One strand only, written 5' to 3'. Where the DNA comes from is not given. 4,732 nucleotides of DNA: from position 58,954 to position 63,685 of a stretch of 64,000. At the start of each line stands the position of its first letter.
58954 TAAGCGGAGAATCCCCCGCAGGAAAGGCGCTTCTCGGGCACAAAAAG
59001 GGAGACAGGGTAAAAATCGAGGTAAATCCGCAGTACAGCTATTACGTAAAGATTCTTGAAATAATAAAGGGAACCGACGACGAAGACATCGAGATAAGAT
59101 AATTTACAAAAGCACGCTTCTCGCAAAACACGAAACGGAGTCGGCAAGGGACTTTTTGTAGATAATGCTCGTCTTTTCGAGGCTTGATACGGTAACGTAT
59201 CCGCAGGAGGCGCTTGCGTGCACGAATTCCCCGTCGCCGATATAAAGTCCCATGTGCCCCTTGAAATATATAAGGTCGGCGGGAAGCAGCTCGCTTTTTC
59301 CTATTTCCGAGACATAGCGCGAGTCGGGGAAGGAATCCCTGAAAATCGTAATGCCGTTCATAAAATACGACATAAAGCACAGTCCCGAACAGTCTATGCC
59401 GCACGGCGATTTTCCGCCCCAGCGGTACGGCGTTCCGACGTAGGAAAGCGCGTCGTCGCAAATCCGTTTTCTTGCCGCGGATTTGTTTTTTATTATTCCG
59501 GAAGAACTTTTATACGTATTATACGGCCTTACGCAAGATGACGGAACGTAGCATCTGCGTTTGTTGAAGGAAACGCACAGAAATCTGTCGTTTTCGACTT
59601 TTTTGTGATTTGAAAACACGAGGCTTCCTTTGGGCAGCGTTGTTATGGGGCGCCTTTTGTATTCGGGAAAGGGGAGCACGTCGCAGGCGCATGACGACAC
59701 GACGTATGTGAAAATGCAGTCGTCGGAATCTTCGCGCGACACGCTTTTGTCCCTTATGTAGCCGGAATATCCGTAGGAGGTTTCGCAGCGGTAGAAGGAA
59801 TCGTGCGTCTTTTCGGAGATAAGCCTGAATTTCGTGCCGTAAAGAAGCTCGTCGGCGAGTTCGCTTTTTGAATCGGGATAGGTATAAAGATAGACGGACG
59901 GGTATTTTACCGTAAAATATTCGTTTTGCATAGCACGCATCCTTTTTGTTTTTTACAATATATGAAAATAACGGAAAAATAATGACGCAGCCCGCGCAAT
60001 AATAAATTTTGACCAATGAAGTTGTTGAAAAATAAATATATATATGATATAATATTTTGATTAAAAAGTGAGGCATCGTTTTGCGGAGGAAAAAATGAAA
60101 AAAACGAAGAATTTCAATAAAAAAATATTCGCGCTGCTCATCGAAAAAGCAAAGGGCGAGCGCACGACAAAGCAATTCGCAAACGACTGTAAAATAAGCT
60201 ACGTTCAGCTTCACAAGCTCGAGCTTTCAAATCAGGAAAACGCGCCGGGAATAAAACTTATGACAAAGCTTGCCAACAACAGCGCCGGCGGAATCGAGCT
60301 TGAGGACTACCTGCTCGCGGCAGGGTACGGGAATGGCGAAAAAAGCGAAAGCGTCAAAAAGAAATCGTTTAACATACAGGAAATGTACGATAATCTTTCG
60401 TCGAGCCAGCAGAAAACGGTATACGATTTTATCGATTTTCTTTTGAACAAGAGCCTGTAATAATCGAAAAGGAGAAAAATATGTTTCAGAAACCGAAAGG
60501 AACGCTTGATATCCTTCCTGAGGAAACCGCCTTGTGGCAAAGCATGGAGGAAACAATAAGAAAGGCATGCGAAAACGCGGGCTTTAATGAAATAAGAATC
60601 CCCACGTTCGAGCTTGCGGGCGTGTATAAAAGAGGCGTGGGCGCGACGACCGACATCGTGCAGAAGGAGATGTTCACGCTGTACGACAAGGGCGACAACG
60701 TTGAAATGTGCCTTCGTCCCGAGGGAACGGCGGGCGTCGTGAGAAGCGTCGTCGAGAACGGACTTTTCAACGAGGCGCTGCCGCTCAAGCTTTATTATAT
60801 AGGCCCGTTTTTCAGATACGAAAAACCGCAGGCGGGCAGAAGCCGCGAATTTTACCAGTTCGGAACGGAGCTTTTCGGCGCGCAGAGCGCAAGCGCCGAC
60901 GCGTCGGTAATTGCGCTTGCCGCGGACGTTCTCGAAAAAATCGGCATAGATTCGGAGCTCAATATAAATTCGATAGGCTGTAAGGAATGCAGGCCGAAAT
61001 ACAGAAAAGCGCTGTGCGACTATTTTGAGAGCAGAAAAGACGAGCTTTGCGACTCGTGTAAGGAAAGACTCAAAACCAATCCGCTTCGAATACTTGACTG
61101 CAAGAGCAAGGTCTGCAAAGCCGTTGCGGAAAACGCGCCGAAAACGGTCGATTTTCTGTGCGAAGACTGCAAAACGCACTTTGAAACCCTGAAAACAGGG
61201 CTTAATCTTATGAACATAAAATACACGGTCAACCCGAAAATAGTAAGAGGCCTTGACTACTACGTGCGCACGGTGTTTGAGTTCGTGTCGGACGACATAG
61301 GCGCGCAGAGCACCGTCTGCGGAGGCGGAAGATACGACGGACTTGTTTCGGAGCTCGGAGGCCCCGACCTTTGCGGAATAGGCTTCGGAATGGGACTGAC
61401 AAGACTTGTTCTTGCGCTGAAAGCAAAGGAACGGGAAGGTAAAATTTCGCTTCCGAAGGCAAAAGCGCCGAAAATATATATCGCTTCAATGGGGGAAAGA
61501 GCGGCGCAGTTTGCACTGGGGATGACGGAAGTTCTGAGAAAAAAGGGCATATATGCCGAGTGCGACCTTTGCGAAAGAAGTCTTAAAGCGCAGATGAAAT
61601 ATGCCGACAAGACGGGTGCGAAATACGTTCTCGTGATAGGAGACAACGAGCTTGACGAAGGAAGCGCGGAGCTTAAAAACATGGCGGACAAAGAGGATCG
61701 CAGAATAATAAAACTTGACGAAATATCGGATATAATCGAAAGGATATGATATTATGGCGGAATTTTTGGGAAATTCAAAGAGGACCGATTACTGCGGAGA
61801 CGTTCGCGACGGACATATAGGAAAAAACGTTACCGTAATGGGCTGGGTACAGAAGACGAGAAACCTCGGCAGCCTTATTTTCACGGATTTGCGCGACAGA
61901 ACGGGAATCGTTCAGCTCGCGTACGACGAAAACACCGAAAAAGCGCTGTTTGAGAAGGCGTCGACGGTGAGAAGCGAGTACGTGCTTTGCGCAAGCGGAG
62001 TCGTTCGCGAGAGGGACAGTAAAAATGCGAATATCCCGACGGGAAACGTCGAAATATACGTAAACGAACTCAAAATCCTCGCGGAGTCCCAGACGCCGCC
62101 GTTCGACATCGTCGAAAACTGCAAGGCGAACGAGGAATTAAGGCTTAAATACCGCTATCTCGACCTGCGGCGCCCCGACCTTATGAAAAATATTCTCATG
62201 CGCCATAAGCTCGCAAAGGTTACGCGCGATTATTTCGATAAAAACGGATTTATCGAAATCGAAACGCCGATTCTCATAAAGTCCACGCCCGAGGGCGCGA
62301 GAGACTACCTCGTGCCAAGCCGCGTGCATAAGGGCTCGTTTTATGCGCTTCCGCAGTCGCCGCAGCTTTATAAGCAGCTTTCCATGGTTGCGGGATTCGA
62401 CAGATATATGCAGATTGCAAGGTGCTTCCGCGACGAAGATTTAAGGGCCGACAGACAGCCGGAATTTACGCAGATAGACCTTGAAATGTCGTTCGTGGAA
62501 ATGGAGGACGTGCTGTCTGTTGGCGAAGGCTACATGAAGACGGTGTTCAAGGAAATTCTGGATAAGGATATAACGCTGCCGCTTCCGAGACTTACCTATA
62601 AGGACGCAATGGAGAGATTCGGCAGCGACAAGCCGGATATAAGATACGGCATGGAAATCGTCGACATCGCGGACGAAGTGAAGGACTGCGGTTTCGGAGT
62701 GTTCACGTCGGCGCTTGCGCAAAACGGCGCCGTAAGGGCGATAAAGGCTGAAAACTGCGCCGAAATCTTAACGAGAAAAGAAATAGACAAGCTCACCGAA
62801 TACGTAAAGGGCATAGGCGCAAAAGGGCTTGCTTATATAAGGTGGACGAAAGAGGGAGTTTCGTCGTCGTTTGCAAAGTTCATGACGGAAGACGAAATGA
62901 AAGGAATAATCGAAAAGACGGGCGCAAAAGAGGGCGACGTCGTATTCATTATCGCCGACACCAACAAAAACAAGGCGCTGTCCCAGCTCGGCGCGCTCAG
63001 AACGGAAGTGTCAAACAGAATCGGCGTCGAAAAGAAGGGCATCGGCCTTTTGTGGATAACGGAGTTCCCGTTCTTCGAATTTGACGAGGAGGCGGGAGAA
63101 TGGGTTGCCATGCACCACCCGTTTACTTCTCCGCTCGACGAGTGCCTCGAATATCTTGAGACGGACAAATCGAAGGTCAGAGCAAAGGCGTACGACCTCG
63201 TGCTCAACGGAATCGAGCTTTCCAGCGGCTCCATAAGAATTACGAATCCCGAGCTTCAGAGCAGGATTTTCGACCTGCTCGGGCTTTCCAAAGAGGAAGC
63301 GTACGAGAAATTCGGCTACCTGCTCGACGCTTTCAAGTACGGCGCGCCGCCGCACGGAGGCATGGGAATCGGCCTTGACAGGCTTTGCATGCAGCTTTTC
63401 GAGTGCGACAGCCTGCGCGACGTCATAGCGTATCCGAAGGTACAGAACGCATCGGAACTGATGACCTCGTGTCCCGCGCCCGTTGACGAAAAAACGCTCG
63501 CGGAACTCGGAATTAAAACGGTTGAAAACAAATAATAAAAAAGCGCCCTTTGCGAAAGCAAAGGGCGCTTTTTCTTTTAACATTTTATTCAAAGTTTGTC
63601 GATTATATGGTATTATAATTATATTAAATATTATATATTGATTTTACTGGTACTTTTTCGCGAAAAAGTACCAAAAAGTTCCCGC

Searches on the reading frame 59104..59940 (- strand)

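Call 18: search_protein_families(library=pfam, proteins=[window:59104-59940:-])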
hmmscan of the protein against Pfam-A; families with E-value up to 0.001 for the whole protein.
window:59104-59940:- (278 aa): 3 families
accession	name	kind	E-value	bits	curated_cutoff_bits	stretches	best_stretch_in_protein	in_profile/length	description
PF00877.26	NLPC_P60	-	3.6e-21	75.6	23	1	169-257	1-94/105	NlpC/P60 family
PF18348.7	SH3_16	-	5.6e-06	26.5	25.8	1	18-66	1-48/49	Bacterial dipeptidyl-peptidase Sh3 domain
PF08239.17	SH3_3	-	5.8e-06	26.8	27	1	15-65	2-51/54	Bacterial SH3 domain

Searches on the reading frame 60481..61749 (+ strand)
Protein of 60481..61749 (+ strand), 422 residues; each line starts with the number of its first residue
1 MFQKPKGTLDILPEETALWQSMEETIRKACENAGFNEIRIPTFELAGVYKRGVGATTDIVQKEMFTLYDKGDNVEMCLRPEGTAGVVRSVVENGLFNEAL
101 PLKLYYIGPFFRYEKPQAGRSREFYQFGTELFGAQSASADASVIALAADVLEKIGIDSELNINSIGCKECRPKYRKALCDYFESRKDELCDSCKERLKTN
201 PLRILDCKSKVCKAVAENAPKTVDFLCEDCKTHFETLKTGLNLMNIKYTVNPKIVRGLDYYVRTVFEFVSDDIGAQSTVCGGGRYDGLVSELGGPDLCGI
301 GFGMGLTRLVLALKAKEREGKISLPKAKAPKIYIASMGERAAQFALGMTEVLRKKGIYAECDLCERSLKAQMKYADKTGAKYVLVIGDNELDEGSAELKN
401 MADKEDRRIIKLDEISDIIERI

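Call 18: search_protein_families(library=pfam, proteins=[window:60481-61749:+])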
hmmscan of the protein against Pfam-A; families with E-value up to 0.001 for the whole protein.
window:60481-61749:+ (422 aa): 4 families
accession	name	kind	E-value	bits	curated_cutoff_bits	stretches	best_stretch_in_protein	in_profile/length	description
PF13393.11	tRNA-synt_His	-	1.9e-44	152.6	25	1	8-309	2-308/308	Histidyl-tRNA synthetase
PF00587.30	tRNA-synt_2b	-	8.3e-17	62.3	29.3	1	73-294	8-147/179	tRNA synthetase class II core domain (G, H, P, S and T)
PF03129.25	HGTP_anticodon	-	4.2e-15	56.1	21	1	331-420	1-92/94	Anticodon binding domain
PF00152.25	tRNA-synt_2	-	0.00066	19.3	25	0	103-154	93-144/308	tRNA synthetases class II (D, K and N)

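Call 27: find_encoding_contigs(protein=window:60481-61749:+, flank=10000, max_places=6)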
Protein window:60481-61749:+ (422 aa): no gene with exactly this product is on record in the collection.

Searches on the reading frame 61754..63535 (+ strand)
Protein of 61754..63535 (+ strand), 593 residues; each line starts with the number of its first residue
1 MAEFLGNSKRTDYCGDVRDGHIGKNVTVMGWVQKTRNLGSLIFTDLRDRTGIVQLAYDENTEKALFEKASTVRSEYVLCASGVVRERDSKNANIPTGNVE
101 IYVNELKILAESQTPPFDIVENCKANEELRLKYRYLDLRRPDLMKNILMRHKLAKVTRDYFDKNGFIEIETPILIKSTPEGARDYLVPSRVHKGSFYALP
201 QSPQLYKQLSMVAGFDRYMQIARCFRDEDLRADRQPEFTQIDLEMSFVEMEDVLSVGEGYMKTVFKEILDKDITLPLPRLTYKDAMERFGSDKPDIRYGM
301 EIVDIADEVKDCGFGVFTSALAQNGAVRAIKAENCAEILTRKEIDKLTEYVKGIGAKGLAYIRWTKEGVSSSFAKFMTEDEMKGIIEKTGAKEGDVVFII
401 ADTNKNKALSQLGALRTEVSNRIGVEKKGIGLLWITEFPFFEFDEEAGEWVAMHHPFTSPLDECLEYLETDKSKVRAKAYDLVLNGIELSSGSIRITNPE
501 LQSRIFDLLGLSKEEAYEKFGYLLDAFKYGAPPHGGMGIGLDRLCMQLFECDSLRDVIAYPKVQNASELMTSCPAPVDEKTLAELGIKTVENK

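Call 18: search_protein_families(library=pfam, proteins=[window:61754-63535:+])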
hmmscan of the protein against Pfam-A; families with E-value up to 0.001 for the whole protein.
window:61754-63535:+ (593 aa): 4 families
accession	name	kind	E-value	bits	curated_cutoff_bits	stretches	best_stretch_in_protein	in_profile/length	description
PF00152.25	tRNA-synt_2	-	3.6e-119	397.8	25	1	126-563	1-307/308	tRNA synthetases class II (D, K and N)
PF02938.19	GAD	-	5.9e-24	84.6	23.4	1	317-408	1-91/95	GAD domain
PF01336.31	tRNA_anti-codon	-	4.8e-15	55.7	27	1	26-109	1-75/75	OB-fold nucleic acid binding domain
PF01409.25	tRNA-synt_2d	-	0.00022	21.2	19.8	0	217-272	104-157/246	tRNA synthetases class II core domain (F)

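Call 26: find_encoding_contigs(protein=window:61754-63535:+, flank=10000, max_places=6)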
Protein window:61754-63535:+ (593 aa): no gene with exactly this product is on record in the collection.

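Call 36: find_homologous_proteins(query=window:61754-63535:+, max_evalue=1e-100)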
Query window:61754-63535:+ (593 aa): 8000 proteins with E <= 1e-100 among 8000 candidates; the best 120 are listed.
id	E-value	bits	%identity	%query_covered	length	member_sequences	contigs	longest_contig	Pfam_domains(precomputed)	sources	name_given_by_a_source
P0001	0.0e+0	1347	100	100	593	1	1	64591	PF01336.32,PF02938.20,PF00152.26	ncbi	-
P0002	0.0e+0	1345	100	100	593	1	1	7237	PF01336.32,PF02938.20,PF00152.26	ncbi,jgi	jgi:aspartyl-tRNA synthetase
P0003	0.0e+0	1258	92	100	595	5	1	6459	PF01336.32,PF02938.20,PF00152.26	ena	-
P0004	0.0e+0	1200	88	99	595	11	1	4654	PF01336.32,PF02938.20,PF00152.26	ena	-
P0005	0.0e+0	1199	87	100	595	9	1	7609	PF01409.26,PF01336.32,PF02938.20,PF00152.26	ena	-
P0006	0.0e+0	1190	87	99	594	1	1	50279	PF01336.32,PF02938.20,PF00152.26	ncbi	-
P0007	0.0e+0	1185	87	99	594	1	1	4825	PF01409.26,PF01336.32,PF02938.20,PF00152.26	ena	-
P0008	0.0e+0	1183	87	100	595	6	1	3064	PF01336.32,PF02938.20,PF00152.26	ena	-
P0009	0.0e+0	1175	86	100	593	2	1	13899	PF01409.26,PF01336.32,PF02938.20,PF00152.26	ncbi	-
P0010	0.0e+0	1175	85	99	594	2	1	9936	PF01336.32,PF02938.20,PF00152.26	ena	-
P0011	0.0e+0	1172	85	99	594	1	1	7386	PF01336.32,PF02938.20,PF00152.26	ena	-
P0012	0.0e+0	1170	85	100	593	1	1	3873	PF01336.32,PF02938.20,PF00152.26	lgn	-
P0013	0.0e+0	1166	85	100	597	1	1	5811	PF01336.32,PF02938.20,PF00152.26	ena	-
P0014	0.0e+0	1164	85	100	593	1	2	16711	PF01336.32,PF02938.20,PF00152.26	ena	-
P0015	0.0e+0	1162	85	100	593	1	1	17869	PF01336.32,PF02938.20,PF00152.26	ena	-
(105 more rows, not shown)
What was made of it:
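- An aspS protein listed at 100% identity sits on a 64,591-nt contig, so loci A and C lie near the contig ends (call 36).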

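Call 37: find_encoding_contigs(protein=P0001, flank=10000, max_places=4)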
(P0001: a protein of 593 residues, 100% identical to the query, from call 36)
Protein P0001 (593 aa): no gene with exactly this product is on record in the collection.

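Call 38: find_encoding_contigs(protein=P0002, flank=10000, max_places=4)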
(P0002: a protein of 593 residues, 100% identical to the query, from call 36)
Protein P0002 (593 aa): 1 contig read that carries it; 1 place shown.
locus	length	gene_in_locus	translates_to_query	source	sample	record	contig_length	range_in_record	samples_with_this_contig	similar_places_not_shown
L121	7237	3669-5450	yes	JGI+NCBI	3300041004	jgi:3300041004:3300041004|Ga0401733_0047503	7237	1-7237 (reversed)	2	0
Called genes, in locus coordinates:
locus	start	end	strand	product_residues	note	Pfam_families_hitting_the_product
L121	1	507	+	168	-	?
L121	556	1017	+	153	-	PF03449:GreA_GreB_N, PF01272:GreA_GreB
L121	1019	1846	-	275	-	PF08239:SH3_3 (faint), PF18348:SH3_16 (faint), PF00877:NLPC_P60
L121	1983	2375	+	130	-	-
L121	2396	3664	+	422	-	PF13393:tRNA-synt_His, PF00587:tRNA-synt_2b, PF03129:HGTP_anticodon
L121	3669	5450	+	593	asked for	PF01336:tRNA_anti-codon, PF00152:tRNA-synt_2, PF02938:GAD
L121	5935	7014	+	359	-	PF02163:Peptidase_M50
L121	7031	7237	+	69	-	?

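Call 44: find_encoding_contigs(protein=P0006, flank=4000, max_places=3)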
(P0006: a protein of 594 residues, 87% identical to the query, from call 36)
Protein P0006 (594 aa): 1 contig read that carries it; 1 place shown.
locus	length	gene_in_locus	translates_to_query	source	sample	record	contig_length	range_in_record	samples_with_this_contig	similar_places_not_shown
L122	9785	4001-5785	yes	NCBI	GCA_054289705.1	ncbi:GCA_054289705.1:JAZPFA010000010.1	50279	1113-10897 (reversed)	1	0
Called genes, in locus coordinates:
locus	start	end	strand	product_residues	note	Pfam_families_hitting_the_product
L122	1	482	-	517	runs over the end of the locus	PF01554:MatE (weak), PF03023:MurJ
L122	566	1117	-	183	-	PF00132:Hexapep, PF14602:Hexapep_2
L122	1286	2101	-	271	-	PF08239:SH3_3 (faint), PF00877:NLPC_P60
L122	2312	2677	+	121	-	-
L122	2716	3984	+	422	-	PF13393:tRNA-synt_His, PF00587:tRNA-synt_2b, PF03129:HGTP_anticodon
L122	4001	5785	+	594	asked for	PF01336:tRNA_anti-codon, PF00152:tRNA-synt_2, PF02938:GAD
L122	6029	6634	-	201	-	PF03358:FMN_red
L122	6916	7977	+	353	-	PF07833:Cu_amine_oxidN1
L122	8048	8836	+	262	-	-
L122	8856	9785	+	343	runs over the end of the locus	-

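Call 45: find_encoding_contigs(protein=P0003, flank=4000, max_places=3)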
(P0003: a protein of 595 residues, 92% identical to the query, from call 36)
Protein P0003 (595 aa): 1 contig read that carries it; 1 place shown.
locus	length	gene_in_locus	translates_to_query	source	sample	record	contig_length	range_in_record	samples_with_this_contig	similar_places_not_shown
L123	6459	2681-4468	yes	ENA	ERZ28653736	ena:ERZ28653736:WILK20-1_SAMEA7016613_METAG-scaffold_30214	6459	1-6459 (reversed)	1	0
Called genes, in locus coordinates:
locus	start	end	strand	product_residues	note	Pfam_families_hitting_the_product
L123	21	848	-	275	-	PF00877:NLPC_P60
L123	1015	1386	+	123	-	-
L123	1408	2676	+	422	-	PF13393:tRNA-synt_His, PF00587:tRNA-synt_2b, PF03129:HGTP_anticodon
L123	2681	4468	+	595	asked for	PF01336:tRNA_anti-codon, PF00152:tRNA-synt_2, PF02938:GAD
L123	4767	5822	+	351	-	PF02163:Peptidase_M50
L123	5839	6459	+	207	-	?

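Call 85: list_cluster_members(proteins=[P0001, P0006])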
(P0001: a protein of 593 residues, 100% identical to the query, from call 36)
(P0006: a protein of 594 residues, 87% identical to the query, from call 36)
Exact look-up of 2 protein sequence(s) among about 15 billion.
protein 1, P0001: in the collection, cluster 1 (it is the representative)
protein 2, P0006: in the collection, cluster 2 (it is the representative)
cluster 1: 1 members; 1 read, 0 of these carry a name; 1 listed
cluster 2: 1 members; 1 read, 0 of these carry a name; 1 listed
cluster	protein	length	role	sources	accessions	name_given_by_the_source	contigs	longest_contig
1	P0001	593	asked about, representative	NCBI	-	-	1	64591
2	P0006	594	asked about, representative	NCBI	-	-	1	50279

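Call 94: find_encoding_contigs(protein=P0005, flank=1500, max_places=2)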
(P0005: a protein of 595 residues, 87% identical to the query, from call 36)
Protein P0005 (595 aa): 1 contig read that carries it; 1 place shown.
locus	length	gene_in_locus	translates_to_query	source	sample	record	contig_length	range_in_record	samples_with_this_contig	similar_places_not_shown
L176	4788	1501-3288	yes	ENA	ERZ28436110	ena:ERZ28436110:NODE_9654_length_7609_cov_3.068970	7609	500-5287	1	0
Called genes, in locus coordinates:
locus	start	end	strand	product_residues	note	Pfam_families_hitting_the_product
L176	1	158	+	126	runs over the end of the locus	-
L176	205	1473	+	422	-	PF13393:tRNA-synt_His, PF00587:tRNA-synt_2b, PF13393:tRNA-synt_His (weak), PF03129:HGTP_anticodon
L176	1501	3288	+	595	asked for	PF01336:tRNA_anti-codon, PF00152:tRNA-synt_2, PF01409:tRNA-synt_2d (faint), PF02938:GAD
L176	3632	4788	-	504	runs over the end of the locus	PF01225:Mur_ligase, PF08245:Mur_ligase_M, PF02875:Mur_ligase_C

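Call 95: find_encoding_contigs(protein=P0009, flank=1500, max_places=2)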
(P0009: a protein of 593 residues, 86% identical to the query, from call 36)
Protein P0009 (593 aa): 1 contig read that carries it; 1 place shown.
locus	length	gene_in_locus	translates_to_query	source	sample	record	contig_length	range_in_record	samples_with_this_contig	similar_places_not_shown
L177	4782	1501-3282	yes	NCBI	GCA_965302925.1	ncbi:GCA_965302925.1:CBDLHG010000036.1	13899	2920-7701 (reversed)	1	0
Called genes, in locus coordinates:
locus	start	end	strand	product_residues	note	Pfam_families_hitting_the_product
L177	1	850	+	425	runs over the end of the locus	PF13393:tRNA-synt_His, PF00587:tRNA-synt_2b, PF13393:tRNA-synt_His (weak), PF03129:HGTP_anticodon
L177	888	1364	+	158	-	PF10688:Imp-YgjV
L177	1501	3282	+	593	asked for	PF01336:tRNA_anti-codon, PF00152:tRNA-synt_2, PF01409:tRNA-synt_2d (faint), PF02938:GAD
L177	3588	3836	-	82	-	-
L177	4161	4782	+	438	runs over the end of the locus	PF01522:Polysacc_deac_1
